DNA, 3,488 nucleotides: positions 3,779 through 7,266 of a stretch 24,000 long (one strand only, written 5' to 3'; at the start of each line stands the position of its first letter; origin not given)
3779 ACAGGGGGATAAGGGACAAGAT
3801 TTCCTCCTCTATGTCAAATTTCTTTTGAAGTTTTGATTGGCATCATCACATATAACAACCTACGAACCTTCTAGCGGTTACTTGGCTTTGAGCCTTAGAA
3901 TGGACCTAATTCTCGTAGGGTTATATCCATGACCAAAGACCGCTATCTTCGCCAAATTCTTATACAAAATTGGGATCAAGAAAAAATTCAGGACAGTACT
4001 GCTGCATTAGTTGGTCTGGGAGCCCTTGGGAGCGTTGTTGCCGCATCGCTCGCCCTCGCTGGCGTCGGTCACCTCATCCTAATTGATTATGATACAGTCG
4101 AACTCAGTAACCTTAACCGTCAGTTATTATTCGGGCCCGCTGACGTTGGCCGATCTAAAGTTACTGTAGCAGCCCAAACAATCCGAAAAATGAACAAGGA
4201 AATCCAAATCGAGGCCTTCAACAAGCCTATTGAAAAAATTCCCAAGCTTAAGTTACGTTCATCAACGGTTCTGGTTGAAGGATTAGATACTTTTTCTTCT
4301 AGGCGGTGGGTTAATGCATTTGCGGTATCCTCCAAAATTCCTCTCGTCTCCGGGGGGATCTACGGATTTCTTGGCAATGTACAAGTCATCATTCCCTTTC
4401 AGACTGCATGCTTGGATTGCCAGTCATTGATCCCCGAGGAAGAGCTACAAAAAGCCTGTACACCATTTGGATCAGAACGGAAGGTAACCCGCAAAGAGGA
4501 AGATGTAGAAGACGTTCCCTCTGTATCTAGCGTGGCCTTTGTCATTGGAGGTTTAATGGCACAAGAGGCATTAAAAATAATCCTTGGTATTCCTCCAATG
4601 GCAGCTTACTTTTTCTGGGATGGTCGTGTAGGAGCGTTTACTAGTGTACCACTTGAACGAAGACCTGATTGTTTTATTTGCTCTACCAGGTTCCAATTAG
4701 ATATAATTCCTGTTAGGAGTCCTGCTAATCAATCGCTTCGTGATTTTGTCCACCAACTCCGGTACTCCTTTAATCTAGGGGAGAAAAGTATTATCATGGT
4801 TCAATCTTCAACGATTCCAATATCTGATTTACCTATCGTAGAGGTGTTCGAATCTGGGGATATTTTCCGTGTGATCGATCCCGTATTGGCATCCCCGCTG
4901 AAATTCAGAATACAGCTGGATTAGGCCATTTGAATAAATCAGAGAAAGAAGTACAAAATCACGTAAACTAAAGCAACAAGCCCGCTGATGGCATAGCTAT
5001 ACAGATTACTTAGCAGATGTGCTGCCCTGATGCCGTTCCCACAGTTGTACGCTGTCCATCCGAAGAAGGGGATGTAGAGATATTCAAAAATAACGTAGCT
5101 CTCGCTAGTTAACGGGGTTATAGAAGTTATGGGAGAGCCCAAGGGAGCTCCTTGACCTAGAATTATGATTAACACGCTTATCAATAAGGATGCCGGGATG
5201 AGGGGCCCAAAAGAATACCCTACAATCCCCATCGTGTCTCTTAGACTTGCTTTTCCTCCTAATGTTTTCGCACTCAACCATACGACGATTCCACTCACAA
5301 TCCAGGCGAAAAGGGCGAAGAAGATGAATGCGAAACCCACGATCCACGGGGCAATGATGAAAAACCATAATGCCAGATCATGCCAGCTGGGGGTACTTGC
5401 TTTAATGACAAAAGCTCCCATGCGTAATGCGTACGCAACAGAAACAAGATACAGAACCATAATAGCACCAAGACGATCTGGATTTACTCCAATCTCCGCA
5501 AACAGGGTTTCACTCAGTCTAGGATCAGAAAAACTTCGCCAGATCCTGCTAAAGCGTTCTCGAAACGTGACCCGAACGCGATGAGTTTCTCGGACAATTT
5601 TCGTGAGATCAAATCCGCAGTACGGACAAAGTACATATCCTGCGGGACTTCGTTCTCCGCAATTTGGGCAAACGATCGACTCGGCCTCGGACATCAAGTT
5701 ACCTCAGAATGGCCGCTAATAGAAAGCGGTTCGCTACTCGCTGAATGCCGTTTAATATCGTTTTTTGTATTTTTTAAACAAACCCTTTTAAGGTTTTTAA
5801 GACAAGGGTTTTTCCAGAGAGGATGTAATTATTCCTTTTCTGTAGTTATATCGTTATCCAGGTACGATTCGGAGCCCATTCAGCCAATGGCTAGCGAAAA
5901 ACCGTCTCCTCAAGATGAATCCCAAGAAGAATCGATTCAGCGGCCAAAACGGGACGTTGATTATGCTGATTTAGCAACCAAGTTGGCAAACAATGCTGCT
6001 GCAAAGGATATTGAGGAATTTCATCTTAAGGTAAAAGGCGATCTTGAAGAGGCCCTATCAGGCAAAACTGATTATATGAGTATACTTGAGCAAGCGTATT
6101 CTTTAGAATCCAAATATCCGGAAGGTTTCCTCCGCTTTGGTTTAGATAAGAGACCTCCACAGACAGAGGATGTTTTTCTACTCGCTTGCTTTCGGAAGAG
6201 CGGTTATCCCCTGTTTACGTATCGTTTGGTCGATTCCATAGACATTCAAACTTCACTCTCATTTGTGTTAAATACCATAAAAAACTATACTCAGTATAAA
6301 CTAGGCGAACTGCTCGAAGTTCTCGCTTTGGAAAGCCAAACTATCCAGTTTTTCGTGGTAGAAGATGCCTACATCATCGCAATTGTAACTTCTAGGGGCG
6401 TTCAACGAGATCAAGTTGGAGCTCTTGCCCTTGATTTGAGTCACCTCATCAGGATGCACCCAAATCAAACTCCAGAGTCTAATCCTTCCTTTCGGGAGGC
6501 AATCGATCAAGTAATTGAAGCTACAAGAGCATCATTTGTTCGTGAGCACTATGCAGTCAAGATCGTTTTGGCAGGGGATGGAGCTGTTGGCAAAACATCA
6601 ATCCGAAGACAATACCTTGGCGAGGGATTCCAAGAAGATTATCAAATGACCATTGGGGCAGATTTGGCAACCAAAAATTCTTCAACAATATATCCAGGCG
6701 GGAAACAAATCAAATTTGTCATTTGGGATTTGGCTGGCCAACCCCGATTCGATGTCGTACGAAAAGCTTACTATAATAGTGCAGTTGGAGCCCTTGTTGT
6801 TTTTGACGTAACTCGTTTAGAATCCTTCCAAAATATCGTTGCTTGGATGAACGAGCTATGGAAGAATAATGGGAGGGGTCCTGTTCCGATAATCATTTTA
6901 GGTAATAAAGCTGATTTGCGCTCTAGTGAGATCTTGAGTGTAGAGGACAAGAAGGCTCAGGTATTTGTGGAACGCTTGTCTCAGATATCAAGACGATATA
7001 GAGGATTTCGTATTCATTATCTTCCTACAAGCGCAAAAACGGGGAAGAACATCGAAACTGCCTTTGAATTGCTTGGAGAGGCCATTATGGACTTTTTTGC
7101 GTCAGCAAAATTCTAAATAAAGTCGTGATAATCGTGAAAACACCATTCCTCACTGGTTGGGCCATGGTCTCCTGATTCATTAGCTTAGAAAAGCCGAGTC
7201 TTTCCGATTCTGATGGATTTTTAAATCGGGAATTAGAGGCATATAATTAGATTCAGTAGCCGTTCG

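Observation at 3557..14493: Eukaryote-type ubiquitin + ESCRT-I/II/III/Vps4 supercluster embedded in an archaeal chromosome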

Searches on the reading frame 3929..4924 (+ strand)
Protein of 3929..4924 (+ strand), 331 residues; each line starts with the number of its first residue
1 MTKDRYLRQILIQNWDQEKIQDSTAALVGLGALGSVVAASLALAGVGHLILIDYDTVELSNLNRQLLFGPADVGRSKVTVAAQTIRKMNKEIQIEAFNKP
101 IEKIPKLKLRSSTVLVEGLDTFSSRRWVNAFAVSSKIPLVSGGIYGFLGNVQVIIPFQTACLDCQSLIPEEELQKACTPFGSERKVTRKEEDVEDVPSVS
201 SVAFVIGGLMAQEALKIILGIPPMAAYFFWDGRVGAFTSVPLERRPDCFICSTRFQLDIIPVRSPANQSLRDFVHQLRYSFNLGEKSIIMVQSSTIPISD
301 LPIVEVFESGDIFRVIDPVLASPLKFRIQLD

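Call 4: search_protein_families(library=pfam, proteins=[window:3929-4924:+], max_evalue=0.01)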
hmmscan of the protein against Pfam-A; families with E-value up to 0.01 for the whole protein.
window:3929-4924:+ (331 aa): 1 family
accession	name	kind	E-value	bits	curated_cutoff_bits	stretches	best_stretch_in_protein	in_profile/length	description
PF00899.27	ThiF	-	4.9e-61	206.4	28.1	1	6-248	1-236/238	ThiF family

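Call 61: search_solved_structures(query=window:3929-4924:+, max_evalue=1e-10)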
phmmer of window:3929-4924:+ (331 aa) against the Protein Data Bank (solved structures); distinct sequences matched with E-value up to 1e-10: 54.
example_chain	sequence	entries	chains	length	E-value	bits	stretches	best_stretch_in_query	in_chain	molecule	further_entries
3cmm_A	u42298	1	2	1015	5.1e-32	114.4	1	4-178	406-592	Ubiquitin-activating enzyme E1 1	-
6nya_A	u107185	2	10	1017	5.2e-32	114.4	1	4-178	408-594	Ubiquitin-activating enzyme E1 1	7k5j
5l6h_A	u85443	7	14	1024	5.3e-32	114.4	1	4-178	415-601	Ubiquitin-activating enzyme E1 1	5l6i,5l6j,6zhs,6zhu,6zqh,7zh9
4nnj_A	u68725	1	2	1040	5.7e-32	114.3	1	4-178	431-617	Ubiquitin-activating enzyme E1 1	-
5tr4_A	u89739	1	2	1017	6.8e-32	114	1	4-178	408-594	Ubiquitin-activating enzyme E1 1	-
9qgg_B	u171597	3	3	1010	9.7e-31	110.3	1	5-178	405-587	E1 ubiquitin-activating enzyme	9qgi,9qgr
6zht_C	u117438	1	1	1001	1.2e-30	109.9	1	4-178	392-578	Ubiquitin-activating enzyme E1 1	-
1zud_1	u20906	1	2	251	1.2e-29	106.7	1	5-252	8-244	Adenylyltransferase thiF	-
1zfn_A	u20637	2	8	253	1.2e-29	106.7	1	5-252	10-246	Adenylyltransferase thiF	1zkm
3dbr_B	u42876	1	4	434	1.1e-27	100.2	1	25-166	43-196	NEDD8-activating enzyme E1 catalytic subunit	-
1jw9_B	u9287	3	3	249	1.1e-27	100.2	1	5-252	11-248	MOLYBDOPTERIN BIOSYNTHESIS MOEB PROTEIN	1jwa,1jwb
1tt5_B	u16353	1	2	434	2e-27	99.4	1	25-177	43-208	ubiquitin-activating enzyme E1C isoform 1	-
1yov_B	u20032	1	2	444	2.2e-27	99.2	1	25-177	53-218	Ubiquitin-activating enzyme E1C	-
3gzn_B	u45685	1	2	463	2.6e-27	99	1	25-177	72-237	NEDD8-activating enzyme E1 catalytic subunit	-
1r4m_B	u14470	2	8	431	3.8e-27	98.5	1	25-166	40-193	ubiquitin-activating enzyme E1C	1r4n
5um6_A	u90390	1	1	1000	3.1e-23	85.6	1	6-170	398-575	Ubiquitin-activating enzyme E1 1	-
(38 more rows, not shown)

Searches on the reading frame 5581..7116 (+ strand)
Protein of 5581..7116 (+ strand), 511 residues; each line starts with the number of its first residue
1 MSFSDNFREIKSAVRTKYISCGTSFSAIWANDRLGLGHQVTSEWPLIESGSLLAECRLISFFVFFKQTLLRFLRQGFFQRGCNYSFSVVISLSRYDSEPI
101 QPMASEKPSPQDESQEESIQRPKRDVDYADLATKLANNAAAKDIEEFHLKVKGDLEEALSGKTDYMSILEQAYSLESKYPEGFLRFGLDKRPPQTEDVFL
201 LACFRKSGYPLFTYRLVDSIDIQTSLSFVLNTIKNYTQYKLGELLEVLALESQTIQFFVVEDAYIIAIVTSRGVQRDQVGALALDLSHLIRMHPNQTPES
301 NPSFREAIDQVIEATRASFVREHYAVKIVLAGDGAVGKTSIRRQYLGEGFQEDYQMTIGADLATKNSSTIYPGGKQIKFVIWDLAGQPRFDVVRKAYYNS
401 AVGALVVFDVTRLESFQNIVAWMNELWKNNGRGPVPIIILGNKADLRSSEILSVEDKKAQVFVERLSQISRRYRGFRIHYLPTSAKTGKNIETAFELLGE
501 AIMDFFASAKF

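Call 4: search_protein_families(library=pfam, proteins=[window:5581-7116:+], max_evalue=0.01)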
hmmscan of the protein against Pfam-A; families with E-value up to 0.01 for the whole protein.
window:5581-7116:+ (511 aa): 5 families
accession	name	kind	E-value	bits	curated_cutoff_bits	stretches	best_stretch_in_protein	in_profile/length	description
PF00071.28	Ras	-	1.3e-39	135.8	21.6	1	327-502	1-160/162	Ras family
PF08477.19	Roc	-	1.3e-27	96.9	27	1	327-445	1-119/119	Ras of Complex, Roc, domain of DAPkinase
PF00025.27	Arf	-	2e-12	47.4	22.3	1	323-500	12-172/174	ADP-ribosylation factor family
PF00009.33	GTP_EFTU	-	0.00017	21.7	26.5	1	364-499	56-183/188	Elongation factor Tu GTP binding domain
PF04670.18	Gtr1_RagA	-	0.00018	21.4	22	1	327-478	1-149/232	Gtr1/RagA G protein conserved region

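Call 37: find_homologous_proteins(query=window:5887-7116:+, max_evalue=1e-40)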
Query window:5887-7116:+ (409 aa): 179 proteins with E <= 1e-40 among 8000 candidates; the best 120 are listed.
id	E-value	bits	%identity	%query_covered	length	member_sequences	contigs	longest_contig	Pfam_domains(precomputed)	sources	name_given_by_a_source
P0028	2.7e-267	904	100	100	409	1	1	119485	PF00025.28,PF08477.20,PF00071.29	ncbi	ncbi:MAG: Rab family GTPase [Candidatus Thorarchaeota archaeon]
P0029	8.9e-237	804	87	100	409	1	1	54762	PF00025.28,PF08477.20,PF00071.29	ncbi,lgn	ncbi:MAG: Rab family GTPase [Candidatus Heimdallarchaeota archaeon]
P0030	3.8e-158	545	62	100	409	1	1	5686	PF00025.28,PF08477.20,PF00009.34,PF04670.19,PF00071.29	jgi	jgi:small GTP-binding protein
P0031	5.3e-158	544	65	92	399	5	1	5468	PF00025.28,PF08477.20,PF04670.19,PF00071.29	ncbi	ncbi:MAG: Rab family GTPase [Candidatus Hodarchaeota archaeon]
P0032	1.1e-154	533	63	92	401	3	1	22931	PF00025.28,PF08477.20,PF04670.19,PF00071.29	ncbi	ncbi:MAG: Rab family GTPase [Candidatus Hermodarchaeota archaeon]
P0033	1.8e-154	533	62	92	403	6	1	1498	PF00025.28,PF08477.20,PF00071.29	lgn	-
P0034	1.9e-150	520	59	95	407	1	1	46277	PF00025.28,PF08477.20,PF04670.19,PF00071.29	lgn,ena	-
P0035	1.4e-149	517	61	91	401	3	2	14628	PF00025.28,PF08477.20,PF00071.29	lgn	-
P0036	2.1e-149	516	63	90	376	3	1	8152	PF00025.28,PF08477.20,PF00009.34,PF04670.19,PF00071.29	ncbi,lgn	-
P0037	3.5e-149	515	58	95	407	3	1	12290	PF00025.28,PF08477.20,PF04670.19,PF00071.29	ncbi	-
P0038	2.1e-148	513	59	95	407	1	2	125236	PF00025.28,PF08477.20,PF00071.29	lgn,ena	-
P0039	4.9e-147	508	59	96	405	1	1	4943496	PF00025.28,PF08477.20,PF00071.29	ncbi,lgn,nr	ncbi:MAG: GTP-binding protein [Candidatus Heimdallarchaeota archaeon]|nr:MAG: GTP-binding protein [C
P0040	6.0e-147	508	58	100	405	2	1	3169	PF00025.28,PF08477.20,PF00071.29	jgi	jgi:small GTP-binding protein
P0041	2.7e-146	506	57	100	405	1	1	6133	PF00025.28,PF08477.20,PF04670.19,PF00071.29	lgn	-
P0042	4.1e-146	505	59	93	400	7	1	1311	PF00025.28,PF08477.20,PF00009.34,PF04670.19,PF00071.29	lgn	-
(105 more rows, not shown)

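Call 47: predict_structure(alignment_id=A2)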
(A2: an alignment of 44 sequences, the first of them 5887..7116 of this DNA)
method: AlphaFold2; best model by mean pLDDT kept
length: 409 residues; sequences in the alignment: 44
mean_pLDDT: 75.1   pTM: 0.65
mean pLDDT of the five models: 75.1, 73.4, 71.6, 71.2, 68.1
residues with pLDDT >= 90: 117; 70-90: 175; 50-70: 22; < 50: 95
segments of 3 or more residues with pLDDT < 50: 1-35, 38-43, 49-91, 246-254
pLDDT, mean of each block of 10 residues (from residue 1): 34 34 39 47 49 44 45 37 36 82 93 80 91 83 85 91 93 89 95 92 95 88 90 77 53 55 84 88 80 87 93 89 87 91 82 88 84 85 84 90 70
secondary structure, 60 per line:
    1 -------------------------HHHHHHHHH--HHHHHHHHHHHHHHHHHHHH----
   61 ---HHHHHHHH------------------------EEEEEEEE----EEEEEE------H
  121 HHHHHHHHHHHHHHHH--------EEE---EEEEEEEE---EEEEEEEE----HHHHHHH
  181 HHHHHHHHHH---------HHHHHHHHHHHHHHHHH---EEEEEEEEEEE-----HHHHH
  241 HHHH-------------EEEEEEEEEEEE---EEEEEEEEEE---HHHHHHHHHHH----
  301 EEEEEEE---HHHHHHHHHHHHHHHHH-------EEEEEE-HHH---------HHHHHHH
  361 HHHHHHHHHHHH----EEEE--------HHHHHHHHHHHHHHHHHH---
elements in order: H26-34 H37-56 H64-71 E96-103 E108-113 H120-136 E145-147 E151-158 E162-169 H174-190 H200-216 E220-230 H236-244 E258-269 E273-282 H286-296 E301-307 H311-327 E335-340 H354-372 E377-380 H389-406

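Call 50: fold_search(model_id=the predicted structure, library=pdb)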
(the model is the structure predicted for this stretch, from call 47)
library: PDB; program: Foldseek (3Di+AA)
matches with E <= 10: 1993; with E <= 0.001: 1796
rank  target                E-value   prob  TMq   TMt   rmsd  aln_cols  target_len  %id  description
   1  4hlq_J                3.2e-14  1.00  0.35  0.80   3.8       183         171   34  Crystal structure of human rab1b bound to GDP and BEF3 in complex with the GAP domain of TBC1D20 from homo sapiens (released 2013-01-16)
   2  5szj_A                3.8e-14  1.00  0.35  0.77   4.5       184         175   34  Structure of human Rab10 in complex with the bMERB domain of Mical-cL (released 2016-08-24)
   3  4fmb_B                4.0e-14  1.00  0.35  0.80   3.8       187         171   33  VirA-Rab1 complex structure (released 2012-09-05)
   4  4fmb_F                4.3e-14  1.00  0.35  0.81   3.8       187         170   33  VirA-Rab1 complex structure (released 2012-09-05)
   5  2oil                  5.4e-14  1.00  0.37  0.82   3.8       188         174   30  Crystal structure of human RAB25 in complex with GDP (released 2007-01-23)
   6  5c46_F                6.1e-14  1.00  0.38  0.86   3.8       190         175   31  Crystal structure of an engineered construct of phosphatidylinositol 4 kinase III beta in complex with GTP gamma S loa (released 2016-01-20)
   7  5szh_B                6.5e-14  1.00  0.35  0.79   3.9       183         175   34  Structure of human Rab1b in complex with the bMERB domain of Mical-cL (released 2016-08-24)
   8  5xr6_A                6.9e-14  1.00  0.36  0.84   3.6       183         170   34  Crystal structure of RabA1a in complex with GppNHp (released 2018-06-13)
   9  3sfv_A                7.3e-14  1.00  0.35  0.77   4.0       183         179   34  Crystal structure of the GDP-bound Rab1a S25N mutant in complex with the coiled-coil domain of LidA from Legionella pn (released 2012-04-18)
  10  4hlq_B                7.7e-14  1.00  0.36  0.83   3.7       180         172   34  Crystal structure of human rab1b bound to GDP and BEF3 in complex with the GAP domain of TBC1D20 from homo sapiens (released 2013-01-16)
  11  3qbt_A                7.7e-14  1.00  0.36  0.83   3.9       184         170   33  Crystal structure of OCRL1 540-678 in complex with Rab8a:GppNHp (released 2011-03-23)
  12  4lhx_A                7.7e-14  1.00  0.37  0.80   3.5       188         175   32  Crystal structure of nucleotide-free Rab8:Rabin8 (released 2013-10-09)
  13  3law_D                7.7e-14  1.00  0.37  0.80   4.4       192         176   31  Structure of GTP-bound L129F mutant Rab7 (released 2010-01-26)
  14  4lhw_D                8.2e-14  1.00  0.36  0.81   3.9       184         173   33  Crystal structure of Rab8 in its active GppNHp-bound form (released 2013-10-09)
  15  6zsi_B                8.2e-14  1.00  0.36  0.81   4.2       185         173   33  The mechanism of activation of the actin binding protein EHBP1 by Rab8 family members. (released 2020-09-02)
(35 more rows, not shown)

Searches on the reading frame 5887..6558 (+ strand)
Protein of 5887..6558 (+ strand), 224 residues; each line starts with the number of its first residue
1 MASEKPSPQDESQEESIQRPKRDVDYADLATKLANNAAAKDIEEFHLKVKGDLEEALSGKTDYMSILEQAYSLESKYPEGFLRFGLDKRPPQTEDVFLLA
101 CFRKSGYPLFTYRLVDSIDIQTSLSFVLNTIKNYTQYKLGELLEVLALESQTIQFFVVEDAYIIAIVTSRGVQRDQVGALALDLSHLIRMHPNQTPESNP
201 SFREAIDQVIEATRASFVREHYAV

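Call 36: find_homologous_proteins(query=window:5887-6558:+)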
Query window:5887-6558:+ (224 aa): 1 proteins with E <= 0.001 among 326 candidates.
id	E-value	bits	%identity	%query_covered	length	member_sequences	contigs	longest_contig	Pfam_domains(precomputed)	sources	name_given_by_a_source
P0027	2.8e-102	359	73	100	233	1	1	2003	-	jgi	jgi:hypothetical protein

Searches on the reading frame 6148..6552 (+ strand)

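Call 53: search_protein_families(library=pfam, proteins=[window:6148-6552:+], max_evalue=5)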
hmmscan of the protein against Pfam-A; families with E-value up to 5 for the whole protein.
seq(135 aa): 1 family
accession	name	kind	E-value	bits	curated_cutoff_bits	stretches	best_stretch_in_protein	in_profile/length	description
PF09111.16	SLIDE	-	0.18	12.3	24.8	0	5-54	53-103/116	SLIDE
